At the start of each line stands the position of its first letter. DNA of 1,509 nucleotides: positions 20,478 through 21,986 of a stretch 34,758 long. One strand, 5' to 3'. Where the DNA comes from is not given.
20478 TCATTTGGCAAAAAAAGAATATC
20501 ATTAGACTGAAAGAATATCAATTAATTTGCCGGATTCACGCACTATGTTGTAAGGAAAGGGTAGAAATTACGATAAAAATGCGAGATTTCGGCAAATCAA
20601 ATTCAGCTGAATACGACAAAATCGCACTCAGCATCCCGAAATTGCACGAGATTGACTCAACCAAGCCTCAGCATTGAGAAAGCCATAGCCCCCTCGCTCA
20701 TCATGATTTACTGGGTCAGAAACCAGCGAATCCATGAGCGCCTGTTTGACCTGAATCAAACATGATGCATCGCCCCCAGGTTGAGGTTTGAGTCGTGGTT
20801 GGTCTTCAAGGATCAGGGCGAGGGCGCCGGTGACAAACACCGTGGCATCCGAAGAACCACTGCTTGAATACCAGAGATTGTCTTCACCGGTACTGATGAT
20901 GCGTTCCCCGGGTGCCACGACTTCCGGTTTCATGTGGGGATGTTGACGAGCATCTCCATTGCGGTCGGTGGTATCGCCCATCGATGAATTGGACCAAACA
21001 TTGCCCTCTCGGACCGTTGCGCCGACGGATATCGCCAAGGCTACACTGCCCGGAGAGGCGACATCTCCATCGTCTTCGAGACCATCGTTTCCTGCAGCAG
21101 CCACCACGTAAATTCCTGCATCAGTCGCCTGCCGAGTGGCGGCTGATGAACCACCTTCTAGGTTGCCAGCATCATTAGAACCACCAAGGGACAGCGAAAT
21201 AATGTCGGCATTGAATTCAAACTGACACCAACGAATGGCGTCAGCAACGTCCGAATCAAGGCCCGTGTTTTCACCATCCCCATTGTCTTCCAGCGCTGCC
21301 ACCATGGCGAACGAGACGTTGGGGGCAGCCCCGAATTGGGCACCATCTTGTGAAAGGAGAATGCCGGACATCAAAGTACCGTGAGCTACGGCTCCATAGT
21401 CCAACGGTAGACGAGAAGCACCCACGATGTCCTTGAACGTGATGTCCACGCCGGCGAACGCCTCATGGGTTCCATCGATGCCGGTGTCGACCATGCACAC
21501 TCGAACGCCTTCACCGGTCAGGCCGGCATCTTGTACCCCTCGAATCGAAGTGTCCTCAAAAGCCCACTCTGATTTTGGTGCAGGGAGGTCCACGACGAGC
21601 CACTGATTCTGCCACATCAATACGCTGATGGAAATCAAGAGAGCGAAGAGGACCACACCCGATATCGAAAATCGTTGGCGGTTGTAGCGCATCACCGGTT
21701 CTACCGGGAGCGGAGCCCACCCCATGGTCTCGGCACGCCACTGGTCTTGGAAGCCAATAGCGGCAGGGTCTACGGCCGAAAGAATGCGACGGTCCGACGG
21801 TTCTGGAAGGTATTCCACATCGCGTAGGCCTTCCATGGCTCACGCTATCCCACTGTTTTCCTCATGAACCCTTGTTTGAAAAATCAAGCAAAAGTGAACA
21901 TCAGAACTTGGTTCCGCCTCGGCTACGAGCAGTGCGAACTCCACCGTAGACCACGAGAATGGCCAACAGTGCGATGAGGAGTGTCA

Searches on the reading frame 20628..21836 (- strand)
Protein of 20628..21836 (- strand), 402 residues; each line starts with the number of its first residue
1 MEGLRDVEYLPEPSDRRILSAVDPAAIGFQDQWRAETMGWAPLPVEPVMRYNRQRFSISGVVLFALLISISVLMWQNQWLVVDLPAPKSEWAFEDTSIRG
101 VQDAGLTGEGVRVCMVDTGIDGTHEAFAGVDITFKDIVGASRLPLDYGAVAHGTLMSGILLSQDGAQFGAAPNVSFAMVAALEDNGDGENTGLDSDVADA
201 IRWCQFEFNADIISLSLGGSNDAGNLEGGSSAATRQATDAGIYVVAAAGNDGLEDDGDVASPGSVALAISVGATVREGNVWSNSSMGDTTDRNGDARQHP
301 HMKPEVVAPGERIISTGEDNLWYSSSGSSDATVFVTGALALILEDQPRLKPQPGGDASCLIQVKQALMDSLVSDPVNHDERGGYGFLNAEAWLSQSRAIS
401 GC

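Call 7: search_protein_families(library=pfam, proteins=[window:20628-21836:-], max_evalue=0.1)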
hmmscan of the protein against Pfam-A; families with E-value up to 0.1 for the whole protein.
window:20628-21836:- (402 aa): 1 family
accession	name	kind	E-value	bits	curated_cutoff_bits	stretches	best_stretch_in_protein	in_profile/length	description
PF00082.27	Peptidase_S8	-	1.8e-33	116.5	21.8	1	108-382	1-285/288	Subtilase family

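Call 8: search_protein_families(library=ncbifam, proteins=[window:20628-21836:-], max_evalue=0.1)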
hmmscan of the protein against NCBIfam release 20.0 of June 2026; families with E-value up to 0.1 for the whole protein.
window:20628-21836:- (402 aa): 8 families
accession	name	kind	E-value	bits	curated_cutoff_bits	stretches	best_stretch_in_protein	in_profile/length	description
TIGR03921.1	T7SS_mycosin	equivalog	1.5e-26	93.4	278.75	1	107-396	11-288/353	type VII secretion-associated serine protease mycosin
TIGR03895.1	protease_PatA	subfamily_domain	9.7e-15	54.3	421.05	1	152-372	1-201/606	PatA/PatG family cyanobactin maturation protease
NF049966.1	QH_SP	equivalog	8.9e-09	35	165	1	112-252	1-126/219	subtilisin-like serine protease QhpE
NF040809.1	germ_prot_CspBA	exception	5.4e-08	30.9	1250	1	277-343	987-1045/1099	bifunctional germination protease/germinant receptor pseudoprotease CspBA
NF040808.2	CspC_non_triad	exception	6e-07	28.3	675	1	268-344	430-499/556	bile acid germinant receptor pseudoprotease CspC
NF051851.1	AtpSerPepEprS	equivalog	3.2e-05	22.1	1700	1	306-353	281-328/988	autotransporter serine peptidase EprS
NF040553.1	SGO_0316_fam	subfamily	0.00018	19.3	1400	0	301-343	666-708/1486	SGO_0316/SGO_0317 family LPXTG-anchored serine peptidase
NF033595.1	denti_PrtP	equivalog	0.00019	20.2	300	1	305-343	413-457/606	dentilisin complex serine proteinase subunit PrtP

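Call 79: search_protein_families(library=padloc, proteins=[window:20628-21836:-], max_evalue=0.001)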
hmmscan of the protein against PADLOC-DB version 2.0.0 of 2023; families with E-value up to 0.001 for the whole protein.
window:20628-21836:- (402 aa): 2 families
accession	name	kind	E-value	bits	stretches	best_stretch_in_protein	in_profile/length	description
PDLC03014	subtilase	-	1.1e-21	75.9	1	105-352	168-365/391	-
PDLC02198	IetS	-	0.00026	17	1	110-250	253-398/795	-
